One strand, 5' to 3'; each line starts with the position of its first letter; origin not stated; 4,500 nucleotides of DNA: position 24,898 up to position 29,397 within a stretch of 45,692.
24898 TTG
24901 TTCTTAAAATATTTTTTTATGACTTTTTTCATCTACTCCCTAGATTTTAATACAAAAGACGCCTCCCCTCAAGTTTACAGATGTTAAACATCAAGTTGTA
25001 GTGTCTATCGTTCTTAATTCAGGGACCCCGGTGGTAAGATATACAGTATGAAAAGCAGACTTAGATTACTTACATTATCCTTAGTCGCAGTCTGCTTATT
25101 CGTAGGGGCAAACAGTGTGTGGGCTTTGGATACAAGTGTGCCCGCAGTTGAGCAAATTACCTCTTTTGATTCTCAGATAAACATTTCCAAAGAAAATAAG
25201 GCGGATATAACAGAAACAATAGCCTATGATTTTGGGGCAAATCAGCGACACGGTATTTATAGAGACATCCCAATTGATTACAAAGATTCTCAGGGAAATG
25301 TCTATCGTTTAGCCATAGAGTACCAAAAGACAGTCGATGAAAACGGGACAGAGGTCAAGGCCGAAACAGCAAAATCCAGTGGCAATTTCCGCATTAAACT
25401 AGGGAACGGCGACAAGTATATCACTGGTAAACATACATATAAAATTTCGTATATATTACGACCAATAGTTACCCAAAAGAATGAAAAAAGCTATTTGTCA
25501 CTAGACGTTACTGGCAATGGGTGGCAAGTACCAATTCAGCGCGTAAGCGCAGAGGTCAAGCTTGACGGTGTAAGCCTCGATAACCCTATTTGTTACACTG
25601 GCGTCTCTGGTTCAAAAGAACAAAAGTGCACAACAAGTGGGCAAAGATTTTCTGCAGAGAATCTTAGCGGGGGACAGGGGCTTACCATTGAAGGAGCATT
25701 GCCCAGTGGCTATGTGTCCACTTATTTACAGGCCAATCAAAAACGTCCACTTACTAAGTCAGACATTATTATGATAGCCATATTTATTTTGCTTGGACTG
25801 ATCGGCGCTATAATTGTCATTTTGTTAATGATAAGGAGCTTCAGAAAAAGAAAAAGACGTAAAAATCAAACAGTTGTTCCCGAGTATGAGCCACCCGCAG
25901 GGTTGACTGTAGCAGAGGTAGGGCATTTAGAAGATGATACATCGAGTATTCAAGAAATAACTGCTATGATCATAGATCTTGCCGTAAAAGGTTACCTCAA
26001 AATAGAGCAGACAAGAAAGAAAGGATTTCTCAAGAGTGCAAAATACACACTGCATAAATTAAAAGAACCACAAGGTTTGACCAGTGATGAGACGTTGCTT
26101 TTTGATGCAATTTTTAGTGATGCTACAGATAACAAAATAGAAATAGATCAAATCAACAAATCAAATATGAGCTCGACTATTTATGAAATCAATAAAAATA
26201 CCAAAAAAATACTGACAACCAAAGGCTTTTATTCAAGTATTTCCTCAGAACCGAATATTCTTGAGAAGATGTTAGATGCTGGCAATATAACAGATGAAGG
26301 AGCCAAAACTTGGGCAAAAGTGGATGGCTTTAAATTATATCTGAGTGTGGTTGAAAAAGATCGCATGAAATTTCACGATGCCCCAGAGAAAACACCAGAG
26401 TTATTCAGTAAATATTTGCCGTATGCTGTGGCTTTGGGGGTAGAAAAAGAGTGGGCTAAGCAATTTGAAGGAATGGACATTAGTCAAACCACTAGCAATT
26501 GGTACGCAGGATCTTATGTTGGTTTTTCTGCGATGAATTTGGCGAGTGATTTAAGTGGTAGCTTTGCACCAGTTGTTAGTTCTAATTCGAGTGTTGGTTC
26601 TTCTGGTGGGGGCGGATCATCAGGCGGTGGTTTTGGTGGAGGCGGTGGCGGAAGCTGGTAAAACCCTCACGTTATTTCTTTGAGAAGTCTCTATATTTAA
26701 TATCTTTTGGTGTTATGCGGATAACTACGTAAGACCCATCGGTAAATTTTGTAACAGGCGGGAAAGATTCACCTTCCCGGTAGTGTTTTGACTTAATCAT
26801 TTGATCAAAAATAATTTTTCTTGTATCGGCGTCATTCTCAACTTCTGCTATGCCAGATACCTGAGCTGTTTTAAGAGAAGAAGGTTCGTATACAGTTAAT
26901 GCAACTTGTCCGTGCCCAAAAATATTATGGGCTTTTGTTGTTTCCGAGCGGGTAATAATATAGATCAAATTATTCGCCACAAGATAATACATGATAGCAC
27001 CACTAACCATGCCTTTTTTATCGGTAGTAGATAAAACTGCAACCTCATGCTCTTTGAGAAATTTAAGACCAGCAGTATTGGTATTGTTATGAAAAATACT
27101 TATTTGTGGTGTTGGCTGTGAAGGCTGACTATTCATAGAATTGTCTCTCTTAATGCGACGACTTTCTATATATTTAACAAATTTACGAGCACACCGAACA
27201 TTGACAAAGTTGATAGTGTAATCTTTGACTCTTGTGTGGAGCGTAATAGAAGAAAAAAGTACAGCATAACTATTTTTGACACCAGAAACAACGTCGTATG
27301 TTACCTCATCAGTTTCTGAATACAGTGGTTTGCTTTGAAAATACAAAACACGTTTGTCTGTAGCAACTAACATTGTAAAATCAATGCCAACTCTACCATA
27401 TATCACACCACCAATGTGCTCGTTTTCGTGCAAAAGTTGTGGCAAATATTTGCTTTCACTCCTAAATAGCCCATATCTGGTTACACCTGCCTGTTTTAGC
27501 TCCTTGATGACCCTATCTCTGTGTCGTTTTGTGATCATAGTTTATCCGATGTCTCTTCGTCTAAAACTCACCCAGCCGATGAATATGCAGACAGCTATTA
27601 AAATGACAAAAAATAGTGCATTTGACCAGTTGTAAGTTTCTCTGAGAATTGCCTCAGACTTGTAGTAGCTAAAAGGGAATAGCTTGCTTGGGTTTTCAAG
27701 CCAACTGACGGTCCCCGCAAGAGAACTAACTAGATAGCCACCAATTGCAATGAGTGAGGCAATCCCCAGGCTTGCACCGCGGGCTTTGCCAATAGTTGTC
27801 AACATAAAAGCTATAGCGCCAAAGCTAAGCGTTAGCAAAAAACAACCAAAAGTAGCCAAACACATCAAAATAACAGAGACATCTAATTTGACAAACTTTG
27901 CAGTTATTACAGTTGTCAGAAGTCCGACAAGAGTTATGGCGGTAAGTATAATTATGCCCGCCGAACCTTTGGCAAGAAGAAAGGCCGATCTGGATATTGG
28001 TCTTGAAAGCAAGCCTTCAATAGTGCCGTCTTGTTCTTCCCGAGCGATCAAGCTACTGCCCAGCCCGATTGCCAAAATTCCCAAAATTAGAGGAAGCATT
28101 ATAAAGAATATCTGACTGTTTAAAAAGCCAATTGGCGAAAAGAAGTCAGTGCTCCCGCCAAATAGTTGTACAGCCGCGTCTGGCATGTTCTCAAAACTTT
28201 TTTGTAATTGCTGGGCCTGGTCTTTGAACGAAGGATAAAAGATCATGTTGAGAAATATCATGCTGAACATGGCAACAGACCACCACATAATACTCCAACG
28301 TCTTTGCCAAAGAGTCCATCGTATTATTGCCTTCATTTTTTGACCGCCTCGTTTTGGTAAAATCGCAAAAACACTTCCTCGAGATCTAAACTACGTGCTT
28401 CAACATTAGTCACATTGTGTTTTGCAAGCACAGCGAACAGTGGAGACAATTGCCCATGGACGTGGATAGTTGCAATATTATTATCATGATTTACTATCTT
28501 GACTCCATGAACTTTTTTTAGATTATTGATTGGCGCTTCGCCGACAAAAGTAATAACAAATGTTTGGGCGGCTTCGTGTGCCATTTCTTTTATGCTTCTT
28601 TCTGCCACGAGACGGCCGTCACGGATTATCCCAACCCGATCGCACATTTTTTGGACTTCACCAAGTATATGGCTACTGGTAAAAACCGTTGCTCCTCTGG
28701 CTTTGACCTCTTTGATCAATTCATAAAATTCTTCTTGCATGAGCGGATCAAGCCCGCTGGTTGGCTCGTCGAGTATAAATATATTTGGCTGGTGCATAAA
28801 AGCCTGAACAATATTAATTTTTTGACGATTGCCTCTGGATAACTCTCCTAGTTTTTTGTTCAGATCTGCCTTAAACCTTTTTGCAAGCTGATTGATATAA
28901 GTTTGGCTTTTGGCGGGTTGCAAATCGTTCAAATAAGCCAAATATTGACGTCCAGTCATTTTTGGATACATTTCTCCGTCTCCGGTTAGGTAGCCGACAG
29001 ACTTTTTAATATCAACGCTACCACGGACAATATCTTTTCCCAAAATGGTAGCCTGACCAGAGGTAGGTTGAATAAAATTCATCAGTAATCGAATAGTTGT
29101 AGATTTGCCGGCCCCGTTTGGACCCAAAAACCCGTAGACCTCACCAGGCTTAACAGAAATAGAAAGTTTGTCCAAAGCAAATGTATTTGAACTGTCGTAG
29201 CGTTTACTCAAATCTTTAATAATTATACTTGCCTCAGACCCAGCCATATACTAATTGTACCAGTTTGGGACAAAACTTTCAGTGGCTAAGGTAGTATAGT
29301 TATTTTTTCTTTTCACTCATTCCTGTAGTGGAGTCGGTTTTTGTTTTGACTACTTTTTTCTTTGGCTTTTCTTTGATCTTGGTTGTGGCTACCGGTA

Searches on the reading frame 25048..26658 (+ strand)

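Call 93: search_protein_families(library=pfam, proteins=[window:25048-26658:+], max_evalue=0.0001)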
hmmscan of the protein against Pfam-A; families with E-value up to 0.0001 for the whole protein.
window:25048-26658:+ (537 aa): 2 families
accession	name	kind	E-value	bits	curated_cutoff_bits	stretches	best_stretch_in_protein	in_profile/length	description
PF20990.2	DUF2207_C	-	2.1e-36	126.3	33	2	412-473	190-247/247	Predicted membrane protein (DUF2207) C-terminal domain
PF09972.14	DUF2207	-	1.2e-27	97.6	24.4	1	37-215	2-169/172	Predicted membrane protein (DUF2207) N-terminal domain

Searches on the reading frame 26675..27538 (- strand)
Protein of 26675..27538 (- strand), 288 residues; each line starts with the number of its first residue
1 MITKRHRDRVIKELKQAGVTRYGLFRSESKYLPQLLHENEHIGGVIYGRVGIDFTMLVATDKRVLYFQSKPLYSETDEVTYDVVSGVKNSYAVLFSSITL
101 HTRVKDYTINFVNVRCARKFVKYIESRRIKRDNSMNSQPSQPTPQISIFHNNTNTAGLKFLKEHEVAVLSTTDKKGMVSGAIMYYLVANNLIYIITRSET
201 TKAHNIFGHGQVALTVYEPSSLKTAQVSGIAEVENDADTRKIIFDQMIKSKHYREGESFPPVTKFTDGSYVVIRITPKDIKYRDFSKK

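Call 94: search_protein_families(library=pfam, proteins=[window:26675-27538:-], max_evalue=0.0001)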
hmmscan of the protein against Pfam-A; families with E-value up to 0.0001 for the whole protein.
window:26675-27538:- (288 aa): 3 families
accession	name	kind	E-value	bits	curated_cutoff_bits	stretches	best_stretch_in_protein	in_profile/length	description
PF01243.27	PNPOx_N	-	2.7e-12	47.5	28.1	1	159-282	7-118/120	Pyridoxamine 5'-phosphate oxidase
PF14470.12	bPH_3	-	2.7e-10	41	23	1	36-125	1-94/95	Bacterial PH domain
PF16242.11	Pyrid_ox_like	-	6.5e-07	29.4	28.8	1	160-262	9-112/149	Pyridoxamine 5'-phosphate oxidase like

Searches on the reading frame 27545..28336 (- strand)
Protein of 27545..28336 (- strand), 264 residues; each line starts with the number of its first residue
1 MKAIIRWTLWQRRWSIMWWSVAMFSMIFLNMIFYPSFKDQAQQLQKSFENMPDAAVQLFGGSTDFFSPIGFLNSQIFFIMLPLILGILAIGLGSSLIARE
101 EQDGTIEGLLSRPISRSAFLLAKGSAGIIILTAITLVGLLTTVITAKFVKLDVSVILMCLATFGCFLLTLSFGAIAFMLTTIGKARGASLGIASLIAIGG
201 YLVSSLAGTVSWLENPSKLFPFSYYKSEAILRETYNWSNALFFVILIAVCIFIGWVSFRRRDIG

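Call 94: search_protein_families(library=pfam, proteins=[window:27545-28336:-], max_evalue=0.0001)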
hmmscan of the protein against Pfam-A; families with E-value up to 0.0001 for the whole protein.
window:27545-28336:- (264 aa): 3 families
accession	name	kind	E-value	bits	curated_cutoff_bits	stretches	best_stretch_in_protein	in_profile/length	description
PF12679.13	ABC2_membrane_2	-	4.9e-24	85.5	27.2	1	17-263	16-283/283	ABC-2 family transporter protein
PF12730.13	ABC2_membrane_4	-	8.8e-10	39.3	27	1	76-199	55-178/179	ABC-2 family transporter protein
PF13346.12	ABC2_membrane_5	-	2.4e-05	24.4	25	1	73-257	34-196/205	ABC-2 family transporter protein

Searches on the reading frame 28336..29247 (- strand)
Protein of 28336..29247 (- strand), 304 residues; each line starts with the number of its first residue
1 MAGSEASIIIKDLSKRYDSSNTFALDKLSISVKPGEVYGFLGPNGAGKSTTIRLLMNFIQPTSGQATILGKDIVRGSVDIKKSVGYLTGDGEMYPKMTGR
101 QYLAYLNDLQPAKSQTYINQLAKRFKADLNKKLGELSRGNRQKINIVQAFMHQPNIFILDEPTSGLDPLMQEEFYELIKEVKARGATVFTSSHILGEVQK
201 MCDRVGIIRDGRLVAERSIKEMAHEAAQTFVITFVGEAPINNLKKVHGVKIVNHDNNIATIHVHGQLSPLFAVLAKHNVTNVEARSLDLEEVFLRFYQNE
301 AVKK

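Call 94: search_protein_families(library=pfam, proteins=[window:28336-29247:-], max_evalue=0.0001)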
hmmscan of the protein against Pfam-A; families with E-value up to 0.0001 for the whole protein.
window:28336-29247:- (304 aa): 2 families
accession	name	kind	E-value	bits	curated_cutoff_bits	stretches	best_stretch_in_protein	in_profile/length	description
PF00005.33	ABC_tran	-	3.8e-28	99.2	25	1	25-164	1-137/137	ABC transporter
PF13304.12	AAA_21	-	2.1e-12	48.2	27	1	134-195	236-300/304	AAA domain, putative AbiEii toxin, Type IV TA system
